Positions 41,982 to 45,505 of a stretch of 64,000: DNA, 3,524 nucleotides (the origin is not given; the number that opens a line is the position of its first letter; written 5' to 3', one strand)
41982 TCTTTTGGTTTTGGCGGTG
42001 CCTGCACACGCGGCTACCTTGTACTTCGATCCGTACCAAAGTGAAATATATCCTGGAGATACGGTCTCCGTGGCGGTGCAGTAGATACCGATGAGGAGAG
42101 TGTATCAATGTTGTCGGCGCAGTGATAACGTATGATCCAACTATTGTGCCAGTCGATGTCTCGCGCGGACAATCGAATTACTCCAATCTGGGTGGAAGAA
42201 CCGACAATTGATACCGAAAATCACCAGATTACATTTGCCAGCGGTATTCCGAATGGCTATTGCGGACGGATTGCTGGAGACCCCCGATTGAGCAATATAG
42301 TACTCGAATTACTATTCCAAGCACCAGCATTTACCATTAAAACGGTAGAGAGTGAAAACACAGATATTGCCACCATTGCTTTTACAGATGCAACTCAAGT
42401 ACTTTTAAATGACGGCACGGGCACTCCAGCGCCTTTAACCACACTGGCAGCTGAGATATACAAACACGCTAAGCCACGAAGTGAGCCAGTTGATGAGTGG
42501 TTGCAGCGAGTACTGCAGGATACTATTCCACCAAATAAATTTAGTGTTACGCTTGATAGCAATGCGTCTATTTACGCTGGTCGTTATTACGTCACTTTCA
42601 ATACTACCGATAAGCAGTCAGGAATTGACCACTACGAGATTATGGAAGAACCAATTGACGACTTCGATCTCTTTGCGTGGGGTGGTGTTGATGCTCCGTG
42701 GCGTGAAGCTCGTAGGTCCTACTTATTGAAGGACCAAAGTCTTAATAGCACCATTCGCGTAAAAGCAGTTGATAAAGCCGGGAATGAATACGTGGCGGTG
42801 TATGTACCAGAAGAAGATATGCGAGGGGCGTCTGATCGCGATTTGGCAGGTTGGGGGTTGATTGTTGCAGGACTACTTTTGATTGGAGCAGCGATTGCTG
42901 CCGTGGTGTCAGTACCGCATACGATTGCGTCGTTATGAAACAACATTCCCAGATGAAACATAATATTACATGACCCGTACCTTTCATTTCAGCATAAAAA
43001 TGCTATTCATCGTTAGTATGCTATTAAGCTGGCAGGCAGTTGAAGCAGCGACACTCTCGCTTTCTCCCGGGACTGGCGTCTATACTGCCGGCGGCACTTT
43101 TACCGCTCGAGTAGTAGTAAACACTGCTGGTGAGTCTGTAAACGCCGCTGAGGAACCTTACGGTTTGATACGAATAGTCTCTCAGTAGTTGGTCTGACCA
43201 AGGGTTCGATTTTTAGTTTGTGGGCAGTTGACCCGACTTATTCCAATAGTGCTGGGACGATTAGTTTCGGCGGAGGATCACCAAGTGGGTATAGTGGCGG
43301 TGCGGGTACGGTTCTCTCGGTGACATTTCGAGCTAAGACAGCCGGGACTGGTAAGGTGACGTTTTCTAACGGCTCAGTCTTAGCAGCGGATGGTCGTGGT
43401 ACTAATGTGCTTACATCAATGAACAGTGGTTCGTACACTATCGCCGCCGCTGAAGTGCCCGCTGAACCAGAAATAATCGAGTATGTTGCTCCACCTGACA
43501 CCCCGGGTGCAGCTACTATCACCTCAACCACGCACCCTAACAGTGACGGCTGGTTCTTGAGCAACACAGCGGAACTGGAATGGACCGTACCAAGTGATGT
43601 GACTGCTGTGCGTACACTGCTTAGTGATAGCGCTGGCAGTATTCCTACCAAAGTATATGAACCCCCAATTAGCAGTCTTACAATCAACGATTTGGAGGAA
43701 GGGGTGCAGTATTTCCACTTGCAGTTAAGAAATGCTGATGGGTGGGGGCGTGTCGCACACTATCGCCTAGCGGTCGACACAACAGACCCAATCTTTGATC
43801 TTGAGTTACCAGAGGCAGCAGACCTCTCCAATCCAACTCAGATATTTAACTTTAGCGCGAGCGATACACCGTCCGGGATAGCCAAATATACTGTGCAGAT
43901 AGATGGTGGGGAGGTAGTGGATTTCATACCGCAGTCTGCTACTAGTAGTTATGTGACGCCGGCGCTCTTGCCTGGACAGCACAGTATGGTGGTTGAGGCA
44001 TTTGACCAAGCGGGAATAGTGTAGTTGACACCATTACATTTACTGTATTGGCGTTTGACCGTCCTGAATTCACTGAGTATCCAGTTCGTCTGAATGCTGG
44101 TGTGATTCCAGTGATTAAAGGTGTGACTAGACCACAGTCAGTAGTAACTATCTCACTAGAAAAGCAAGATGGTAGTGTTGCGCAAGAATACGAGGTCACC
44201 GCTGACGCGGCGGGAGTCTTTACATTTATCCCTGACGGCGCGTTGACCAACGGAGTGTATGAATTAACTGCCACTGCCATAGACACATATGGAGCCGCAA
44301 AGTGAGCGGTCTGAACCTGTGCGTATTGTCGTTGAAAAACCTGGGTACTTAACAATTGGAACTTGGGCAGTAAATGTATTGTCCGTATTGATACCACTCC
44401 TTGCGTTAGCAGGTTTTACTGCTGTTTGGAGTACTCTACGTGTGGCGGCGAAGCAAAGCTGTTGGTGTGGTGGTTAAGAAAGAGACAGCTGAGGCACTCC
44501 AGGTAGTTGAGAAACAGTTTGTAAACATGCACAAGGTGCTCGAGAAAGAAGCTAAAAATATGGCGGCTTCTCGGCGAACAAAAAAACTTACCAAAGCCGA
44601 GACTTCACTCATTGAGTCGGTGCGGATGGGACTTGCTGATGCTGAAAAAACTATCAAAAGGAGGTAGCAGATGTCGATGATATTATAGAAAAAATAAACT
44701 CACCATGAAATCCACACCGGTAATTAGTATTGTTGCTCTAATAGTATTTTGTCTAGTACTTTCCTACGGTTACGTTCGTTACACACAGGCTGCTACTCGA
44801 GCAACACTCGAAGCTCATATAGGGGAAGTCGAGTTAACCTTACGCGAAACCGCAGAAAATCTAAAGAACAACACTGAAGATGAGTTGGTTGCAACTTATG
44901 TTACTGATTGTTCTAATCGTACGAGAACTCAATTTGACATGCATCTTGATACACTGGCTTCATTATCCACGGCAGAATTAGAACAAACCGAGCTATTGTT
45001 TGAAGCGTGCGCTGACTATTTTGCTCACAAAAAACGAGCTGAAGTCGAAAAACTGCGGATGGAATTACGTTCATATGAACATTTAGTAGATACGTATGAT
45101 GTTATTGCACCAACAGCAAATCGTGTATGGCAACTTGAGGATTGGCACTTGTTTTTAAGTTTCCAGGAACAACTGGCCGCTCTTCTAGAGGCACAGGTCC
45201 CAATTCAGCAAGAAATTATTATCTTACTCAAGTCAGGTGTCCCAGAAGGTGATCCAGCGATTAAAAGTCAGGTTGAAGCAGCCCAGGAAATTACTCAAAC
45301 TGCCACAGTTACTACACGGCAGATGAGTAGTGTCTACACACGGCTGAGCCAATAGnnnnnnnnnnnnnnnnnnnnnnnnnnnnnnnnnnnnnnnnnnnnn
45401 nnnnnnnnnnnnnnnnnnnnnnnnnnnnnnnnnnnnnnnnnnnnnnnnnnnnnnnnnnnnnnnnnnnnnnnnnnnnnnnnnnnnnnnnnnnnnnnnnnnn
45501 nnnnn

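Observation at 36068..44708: Second, rearranged copy of the surface cassette: an ancient segmental duplication of 1363-8132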

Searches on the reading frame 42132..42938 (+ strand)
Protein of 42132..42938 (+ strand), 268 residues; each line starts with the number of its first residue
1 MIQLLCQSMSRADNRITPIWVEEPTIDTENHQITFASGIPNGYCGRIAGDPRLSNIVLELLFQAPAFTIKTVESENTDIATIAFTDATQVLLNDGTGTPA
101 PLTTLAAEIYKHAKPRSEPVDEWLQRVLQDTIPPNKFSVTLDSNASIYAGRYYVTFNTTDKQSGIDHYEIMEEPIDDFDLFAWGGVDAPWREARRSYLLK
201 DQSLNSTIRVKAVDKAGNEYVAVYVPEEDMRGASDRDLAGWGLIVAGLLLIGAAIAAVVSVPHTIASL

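Call 11: search_protein_families(library=pfam, max_evalue=0.01, proteins=[window:42132-42938:+])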
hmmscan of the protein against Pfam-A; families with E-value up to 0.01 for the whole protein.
window:42132-42938:+ (268 aa): 0 families

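Call 24: search_protein_families(library=pfam, max_evalue=10, proteins=[window:42132-42938:+])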
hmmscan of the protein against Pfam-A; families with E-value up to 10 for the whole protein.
window:42132-42938:+ (268 aa): 0 families

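Call 87: search_protein_families(library=ncbifam, max_evalue=0.1, proteins=[window:42132-42938:+])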
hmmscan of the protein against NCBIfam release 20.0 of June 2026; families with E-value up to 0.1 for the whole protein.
window:42132-42938:+ (268 aa): 1 family
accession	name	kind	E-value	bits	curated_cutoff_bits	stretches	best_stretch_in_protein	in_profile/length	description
NF047446.1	barrel_OmpL47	domain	0.0011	19.4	40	0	205-219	44-58/68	OmpL47-type beta-barrel domain-containing protein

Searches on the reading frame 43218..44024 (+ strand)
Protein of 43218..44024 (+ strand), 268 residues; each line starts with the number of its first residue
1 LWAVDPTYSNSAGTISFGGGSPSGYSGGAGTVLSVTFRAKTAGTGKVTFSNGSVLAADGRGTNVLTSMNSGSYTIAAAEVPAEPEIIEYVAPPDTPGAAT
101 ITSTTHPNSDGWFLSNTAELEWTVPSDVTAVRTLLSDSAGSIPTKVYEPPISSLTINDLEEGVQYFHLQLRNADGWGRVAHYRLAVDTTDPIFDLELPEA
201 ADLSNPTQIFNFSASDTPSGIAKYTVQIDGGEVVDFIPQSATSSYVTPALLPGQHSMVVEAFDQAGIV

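Call 11: search_protein_families(library=pfam, max_evalue=0.01, proteins=[window:43218-44024:+])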
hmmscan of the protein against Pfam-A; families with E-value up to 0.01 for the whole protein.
window:43218-44024:+ (268 aa): 1 family
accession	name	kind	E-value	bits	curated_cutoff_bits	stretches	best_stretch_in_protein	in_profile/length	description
PF17957.7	Big_7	-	0.0013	19.8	24.1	0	210-256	22-67/70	Bacterial Ig domain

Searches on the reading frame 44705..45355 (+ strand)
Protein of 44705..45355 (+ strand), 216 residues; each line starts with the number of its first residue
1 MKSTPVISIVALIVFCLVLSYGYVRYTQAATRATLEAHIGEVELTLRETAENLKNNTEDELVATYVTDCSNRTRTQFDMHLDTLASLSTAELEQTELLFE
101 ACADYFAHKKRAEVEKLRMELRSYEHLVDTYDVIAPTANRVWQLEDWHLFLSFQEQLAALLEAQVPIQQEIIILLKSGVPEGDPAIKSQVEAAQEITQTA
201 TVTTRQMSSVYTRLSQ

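Call 11: search_protein_families(library=pfam, max_evalue=0.01, proteins=[window:44705-45355:+])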
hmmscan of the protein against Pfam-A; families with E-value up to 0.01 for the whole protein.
window:44705-45355:+ (216 aa): 0 families

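Call 87: search_protein_families(library=ncbifam, max_evalue=0.1, proteins=[window:44705-45355:+])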
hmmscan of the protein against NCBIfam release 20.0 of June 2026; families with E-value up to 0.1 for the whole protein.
window:44705-45355:+ (216 aa): 0 families
